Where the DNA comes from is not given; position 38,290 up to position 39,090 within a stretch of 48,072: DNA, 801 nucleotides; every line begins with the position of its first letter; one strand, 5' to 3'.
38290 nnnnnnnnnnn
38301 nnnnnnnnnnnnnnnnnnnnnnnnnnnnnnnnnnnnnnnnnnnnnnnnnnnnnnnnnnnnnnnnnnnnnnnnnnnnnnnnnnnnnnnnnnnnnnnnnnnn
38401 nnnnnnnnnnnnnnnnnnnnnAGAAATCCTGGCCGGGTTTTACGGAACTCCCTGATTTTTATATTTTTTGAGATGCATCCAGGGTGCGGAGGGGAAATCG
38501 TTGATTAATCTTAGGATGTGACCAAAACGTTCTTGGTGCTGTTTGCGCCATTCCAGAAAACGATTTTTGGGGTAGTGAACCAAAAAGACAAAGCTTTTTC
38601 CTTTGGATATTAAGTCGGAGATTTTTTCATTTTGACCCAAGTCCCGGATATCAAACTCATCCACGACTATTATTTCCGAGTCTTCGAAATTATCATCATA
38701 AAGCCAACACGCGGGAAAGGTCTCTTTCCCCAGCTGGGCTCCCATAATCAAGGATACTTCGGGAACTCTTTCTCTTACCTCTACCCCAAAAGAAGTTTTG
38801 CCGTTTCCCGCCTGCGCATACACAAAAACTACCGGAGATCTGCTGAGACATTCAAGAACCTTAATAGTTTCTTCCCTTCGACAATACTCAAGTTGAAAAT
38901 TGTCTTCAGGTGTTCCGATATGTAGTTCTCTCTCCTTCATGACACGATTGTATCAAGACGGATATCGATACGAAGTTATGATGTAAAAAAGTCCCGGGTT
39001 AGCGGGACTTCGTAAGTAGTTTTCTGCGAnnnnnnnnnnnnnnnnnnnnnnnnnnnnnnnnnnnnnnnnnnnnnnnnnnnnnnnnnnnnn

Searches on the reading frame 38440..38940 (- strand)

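Call 45: search_protein_families(library=pfam, proteins=[window:38440-38940:-], max_evalue=0.01)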
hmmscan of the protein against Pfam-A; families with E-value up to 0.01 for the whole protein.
window:38440-38940:- (166 aa): 2 families
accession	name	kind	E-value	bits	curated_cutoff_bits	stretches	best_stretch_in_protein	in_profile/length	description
PF07985.18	SRR1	-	0.0034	17.7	24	1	70-154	46-126/172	SRR1 domain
PF25201.1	nSTAND6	-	0.0069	16.9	27.7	0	19-59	2-42/148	Novel STAND NTPase 6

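Call 46: search_protein_families(library=phrogs, proteins=[window:38440-38940:-], max_evalue=0.01)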
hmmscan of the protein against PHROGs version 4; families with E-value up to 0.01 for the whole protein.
window:38440-38940:- (166 aa): 0 families
